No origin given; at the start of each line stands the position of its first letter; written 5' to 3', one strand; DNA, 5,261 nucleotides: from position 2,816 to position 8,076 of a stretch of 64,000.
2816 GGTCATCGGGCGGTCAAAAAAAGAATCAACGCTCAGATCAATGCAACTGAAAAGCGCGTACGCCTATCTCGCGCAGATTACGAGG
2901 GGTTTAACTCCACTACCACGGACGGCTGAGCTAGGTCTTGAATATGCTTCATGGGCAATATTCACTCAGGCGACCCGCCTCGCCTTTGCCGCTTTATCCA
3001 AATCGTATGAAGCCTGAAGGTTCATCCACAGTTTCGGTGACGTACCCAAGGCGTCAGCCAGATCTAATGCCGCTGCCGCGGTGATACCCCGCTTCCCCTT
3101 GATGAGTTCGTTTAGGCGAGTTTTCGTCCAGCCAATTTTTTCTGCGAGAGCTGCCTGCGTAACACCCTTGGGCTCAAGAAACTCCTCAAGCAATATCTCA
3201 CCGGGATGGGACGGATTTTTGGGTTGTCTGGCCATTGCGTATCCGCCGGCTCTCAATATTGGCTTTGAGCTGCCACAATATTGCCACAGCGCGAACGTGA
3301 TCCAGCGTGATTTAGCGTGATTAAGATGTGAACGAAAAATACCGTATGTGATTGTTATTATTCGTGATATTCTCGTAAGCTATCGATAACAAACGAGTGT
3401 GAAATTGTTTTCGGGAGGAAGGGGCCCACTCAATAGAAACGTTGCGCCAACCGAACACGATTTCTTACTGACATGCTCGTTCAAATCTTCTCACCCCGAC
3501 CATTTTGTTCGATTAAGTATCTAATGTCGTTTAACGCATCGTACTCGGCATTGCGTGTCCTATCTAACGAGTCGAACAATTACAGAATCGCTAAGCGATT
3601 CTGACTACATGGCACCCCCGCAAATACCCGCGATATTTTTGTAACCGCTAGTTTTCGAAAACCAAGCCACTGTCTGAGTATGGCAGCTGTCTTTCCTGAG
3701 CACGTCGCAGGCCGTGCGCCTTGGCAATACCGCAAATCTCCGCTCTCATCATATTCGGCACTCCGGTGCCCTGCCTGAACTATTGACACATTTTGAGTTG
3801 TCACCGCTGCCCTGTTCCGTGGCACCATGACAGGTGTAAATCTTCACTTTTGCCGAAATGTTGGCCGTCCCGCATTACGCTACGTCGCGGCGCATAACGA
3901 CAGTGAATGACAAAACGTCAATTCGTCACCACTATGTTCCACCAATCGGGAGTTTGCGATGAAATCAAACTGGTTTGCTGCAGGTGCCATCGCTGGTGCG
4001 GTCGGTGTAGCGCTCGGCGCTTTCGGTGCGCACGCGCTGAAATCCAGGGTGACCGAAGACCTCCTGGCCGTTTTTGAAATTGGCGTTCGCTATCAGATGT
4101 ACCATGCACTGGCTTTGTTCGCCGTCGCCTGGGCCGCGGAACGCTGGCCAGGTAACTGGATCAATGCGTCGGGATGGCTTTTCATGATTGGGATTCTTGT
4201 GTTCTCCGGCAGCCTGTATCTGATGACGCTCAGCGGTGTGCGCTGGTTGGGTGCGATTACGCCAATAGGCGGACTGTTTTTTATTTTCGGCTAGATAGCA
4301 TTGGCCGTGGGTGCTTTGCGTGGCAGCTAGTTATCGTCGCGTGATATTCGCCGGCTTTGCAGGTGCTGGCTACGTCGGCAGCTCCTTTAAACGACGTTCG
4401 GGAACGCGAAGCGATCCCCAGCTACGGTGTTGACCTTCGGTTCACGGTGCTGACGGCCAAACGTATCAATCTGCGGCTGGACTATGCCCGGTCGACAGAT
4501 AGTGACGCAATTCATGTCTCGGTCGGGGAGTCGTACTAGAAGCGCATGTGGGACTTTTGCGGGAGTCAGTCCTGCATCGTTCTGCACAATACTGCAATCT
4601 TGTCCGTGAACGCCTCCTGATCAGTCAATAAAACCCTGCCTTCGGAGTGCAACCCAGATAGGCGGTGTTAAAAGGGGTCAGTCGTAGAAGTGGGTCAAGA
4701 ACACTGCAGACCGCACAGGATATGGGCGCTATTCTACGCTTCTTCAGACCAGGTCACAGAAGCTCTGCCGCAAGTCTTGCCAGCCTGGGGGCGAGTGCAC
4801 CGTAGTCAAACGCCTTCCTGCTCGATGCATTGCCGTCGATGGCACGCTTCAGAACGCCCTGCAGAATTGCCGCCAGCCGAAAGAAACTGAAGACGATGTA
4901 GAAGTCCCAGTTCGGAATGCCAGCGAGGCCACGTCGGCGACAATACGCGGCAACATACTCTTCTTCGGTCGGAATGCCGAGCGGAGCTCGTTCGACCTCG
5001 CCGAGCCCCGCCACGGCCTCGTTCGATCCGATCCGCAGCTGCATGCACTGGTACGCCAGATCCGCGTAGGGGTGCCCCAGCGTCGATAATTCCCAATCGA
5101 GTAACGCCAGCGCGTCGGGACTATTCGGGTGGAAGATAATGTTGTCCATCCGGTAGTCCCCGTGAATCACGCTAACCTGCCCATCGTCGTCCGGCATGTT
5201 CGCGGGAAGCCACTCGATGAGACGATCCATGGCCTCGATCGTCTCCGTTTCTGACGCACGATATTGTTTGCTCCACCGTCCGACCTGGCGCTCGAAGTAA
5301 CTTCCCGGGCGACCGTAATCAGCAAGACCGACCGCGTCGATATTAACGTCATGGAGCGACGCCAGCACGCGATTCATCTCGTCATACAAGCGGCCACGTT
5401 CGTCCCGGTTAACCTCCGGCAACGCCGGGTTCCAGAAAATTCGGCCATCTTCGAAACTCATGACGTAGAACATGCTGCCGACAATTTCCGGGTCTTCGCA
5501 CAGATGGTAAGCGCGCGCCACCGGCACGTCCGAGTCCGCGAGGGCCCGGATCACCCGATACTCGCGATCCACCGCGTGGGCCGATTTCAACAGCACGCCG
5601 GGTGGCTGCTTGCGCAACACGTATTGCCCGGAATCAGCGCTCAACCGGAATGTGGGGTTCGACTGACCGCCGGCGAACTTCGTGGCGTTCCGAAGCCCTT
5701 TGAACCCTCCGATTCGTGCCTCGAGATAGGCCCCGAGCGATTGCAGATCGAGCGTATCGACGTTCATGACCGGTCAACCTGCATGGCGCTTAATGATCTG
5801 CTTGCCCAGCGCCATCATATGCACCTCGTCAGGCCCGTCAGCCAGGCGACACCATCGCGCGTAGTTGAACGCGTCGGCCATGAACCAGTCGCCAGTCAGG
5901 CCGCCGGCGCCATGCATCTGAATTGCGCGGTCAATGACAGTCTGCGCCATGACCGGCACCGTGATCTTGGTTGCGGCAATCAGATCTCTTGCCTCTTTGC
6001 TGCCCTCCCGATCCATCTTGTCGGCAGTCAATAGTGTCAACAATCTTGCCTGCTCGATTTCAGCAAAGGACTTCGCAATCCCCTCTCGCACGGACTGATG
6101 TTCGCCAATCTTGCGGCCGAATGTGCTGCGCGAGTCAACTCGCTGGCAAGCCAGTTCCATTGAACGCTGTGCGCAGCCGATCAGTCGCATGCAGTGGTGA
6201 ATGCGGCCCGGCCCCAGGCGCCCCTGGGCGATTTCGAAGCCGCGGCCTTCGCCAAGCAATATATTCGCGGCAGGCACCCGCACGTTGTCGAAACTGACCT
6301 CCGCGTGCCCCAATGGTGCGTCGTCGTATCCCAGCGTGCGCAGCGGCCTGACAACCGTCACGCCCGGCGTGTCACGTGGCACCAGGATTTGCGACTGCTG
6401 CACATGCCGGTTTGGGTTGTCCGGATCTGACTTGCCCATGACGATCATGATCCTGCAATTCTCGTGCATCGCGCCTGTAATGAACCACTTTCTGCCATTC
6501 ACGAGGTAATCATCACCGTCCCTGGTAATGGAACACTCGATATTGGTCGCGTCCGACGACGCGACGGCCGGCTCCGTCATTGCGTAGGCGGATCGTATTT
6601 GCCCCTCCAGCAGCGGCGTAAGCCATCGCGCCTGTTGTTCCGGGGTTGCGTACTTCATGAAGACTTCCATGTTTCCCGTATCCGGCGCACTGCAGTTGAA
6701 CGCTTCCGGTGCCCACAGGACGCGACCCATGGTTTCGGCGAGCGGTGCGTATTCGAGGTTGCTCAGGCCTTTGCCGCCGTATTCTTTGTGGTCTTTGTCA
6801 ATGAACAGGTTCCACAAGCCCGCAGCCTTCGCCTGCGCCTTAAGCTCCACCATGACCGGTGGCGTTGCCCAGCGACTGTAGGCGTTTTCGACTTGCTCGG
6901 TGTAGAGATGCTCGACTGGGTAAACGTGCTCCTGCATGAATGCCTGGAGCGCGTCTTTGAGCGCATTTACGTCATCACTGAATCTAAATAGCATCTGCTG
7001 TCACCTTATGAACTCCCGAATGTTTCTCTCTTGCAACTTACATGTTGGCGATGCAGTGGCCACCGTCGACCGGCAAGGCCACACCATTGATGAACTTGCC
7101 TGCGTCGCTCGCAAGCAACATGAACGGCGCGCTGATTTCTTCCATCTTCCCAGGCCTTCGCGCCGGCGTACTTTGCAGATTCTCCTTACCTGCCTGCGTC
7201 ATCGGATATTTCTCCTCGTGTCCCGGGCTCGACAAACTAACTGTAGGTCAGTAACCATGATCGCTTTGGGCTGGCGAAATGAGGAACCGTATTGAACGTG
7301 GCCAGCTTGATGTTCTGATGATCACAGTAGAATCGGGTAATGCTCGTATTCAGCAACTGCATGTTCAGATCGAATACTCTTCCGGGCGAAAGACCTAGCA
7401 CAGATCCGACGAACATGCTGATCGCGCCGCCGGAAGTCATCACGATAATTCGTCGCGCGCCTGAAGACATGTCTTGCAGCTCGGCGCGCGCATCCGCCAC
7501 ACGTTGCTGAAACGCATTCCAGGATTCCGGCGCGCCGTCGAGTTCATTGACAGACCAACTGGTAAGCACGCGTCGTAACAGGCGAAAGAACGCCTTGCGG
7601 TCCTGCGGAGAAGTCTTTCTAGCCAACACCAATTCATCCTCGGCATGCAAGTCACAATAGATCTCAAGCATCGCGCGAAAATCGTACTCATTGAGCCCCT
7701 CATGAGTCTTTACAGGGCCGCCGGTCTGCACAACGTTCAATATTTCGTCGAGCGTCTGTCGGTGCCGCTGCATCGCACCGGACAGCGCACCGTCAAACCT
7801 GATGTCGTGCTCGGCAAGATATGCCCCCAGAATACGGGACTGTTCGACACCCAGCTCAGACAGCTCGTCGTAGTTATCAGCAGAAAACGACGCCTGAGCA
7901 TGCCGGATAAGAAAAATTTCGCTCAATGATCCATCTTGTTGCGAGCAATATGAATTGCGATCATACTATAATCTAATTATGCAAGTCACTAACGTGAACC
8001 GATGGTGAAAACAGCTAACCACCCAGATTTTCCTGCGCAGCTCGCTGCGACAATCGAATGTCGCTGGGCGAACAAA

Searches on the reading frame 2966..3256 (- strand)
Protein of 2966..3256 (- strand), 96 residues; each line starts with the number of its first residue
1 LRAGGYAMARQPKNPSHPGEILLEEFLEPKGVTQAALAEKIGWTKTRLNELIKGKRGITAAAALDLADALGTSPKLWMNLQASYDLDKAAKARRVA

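Call 29: search_protein_families(library=pfam, proteins=[window:2966-3256:-], max_evalue=0.0001)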
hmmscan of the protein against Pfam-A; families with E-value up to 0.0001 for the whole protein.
window:2966-3256:- (96 aa): 4 families
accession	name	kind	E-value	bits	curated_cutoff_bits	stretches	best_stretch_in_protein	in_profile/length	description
PF01381.28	HTH_3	-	2e-11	44.2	23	1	23-75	1-53/55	Helix-turn-helix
PF13560.12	HTH_31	-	1.5e-08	35.2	27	1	30-76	13-60/64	Helix-turn-helix domain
PF13443.12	HTH_26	-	2.7e-06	28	22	1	23-74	2-54/63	Cro/C1-type HTH DNA-binding domain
PF12844.13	HTH_19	-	1.2e-05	25.5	30.2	1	23-79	4-60/64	Helix-turn-helix domain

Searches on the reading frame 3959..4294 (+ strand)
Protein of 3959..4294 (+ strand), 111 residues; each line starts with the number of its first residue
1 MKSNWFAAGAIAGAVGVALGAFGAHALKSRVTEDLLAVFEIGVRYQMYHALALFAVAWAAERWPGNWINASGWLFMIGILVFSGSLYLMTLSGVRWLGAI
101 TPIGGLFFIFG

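Call 29: search_protein_families(library=pfam, proteins=[window:3959-4294:+], max_evalue=0.0001)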
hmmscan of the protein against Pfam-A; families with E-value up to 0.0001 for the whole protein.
window:3959-4294:+ (111 aa): 1 family
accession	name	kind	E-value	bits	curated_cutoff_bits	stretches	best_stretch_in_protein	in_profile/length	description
PF04241.20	DUF423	-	1.5e-32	112.1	25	1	19-105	1-86/86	Protein of unknown function (DUF423)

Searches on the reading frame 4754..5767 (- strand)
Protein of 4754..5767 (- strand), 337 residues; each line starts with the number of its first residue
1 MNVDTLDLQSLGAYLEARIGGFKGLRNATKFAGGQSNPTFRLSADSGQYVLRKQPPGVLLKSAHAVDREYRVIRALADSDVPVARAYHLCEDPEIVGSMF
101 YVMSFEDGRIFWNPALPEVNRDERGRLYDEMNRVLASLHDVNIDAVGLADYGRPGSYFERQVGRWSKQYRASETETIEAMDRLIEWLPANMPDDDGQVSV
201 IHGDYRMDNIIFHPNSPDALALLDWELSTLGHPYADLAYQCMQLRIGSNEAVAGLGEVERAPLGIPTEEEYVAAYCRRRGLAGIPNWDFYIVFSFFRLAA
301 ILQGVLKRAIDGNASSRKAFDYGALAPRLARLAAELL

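Call 11: search_protein_families(library=pfam, proteins=[window:4754-5767:-], max_evalue=0.00001)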
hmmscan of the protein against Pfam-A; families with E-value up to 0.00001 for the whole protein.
window:4754-5767:- (337 aa): 2 families
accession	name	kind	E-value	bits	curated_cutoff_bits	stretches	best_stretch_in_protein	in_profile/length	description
PF01636.29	APH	-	6.5e-51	173.8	23.2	1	29-249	3-218/239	Phosphotransferase enzyme family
PF02958.26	EcKL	-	5.6e-06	26.3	22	1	174-239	190-259/294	Ecdysteroid kinase-like family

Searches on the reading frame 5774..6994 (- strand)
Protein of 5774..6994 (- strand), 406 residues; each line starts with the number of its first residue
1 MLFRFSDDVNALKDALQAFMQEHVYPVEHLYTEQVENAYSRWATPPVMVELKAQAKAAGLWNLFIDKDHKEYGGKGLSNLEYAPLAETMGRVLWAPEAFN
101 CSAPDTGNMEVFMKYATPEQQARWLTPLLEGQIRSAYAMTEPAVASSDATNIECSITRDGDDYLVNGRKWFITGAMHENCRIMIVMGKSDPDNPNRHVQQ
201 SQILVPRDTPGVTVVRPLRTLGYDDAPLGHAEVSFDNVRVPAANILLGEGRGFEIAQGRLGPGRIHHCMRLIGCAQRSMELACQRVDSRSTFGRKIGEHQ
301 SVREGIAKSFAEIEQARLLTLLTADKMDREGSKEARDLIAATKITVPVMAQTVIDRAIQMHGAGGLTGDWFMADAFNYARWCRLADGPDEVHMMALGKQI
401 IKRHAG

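Call 11: search_protein_families(library=pfam, proteins=[window:5774-6994:-], max_evalue=0.00001)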
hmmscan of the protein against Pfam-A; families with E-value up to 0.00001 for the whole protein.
window:5774-6994:- (406 aa): 4 families
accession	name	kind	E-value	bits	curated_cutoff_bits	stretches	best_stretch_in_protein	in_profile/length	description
PF00441.29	Acyl-CoA_dh_1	-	5.1e-33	114.8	22.4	1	250-400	1-149/150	Acyl-CoA dehydrogenase, C-terminal domain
PF02770.24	Acyl-CoA_dh_M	-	9.8e-21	74.2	33.3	1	136-238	1-97/97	Acyl-CoA dehydrogenase, middle domain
PF02771.21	Acyl-CoA_dh_N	-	5.1e-12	46.6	22.9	1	7-131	2-112/113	Acyl-CoA dehydrogenase, N-terminal domain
PF08028.16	Acyl-CoA_dh_2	-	9e-07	29.7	22.7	1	266-369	2-113/134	Acyl-CoA dehydrogenase, C-terminal domain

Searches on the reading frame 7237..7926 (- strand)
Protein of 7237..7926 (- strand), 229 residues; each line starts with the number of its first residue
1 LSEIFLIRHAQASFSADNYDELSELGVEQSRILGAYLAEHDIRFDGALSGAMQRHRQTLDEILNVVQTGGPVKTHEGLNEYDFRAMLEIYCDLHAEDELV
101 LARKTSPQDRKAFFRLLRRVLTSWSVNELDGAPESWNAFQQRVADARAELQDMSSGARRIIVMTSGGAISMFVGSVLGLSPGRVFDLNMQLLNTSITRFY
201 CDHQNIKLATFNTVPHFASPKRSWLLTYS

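Call 11: search_protein_families(library=pfam, proteins=[window:7237-7926:-], max_evalue=0.00001)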
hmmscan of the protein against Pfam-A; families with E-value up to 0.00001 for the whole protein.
window:7237-7926:- (229 aa): 1 family
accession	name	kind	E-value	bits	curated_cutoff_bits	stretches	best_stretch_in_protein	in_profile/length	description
PF00300.27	His_Phos_1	-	5.9e-21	75.4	21.7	1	4-212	1-192/194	Histidine phosphatase superfamily (branch 1)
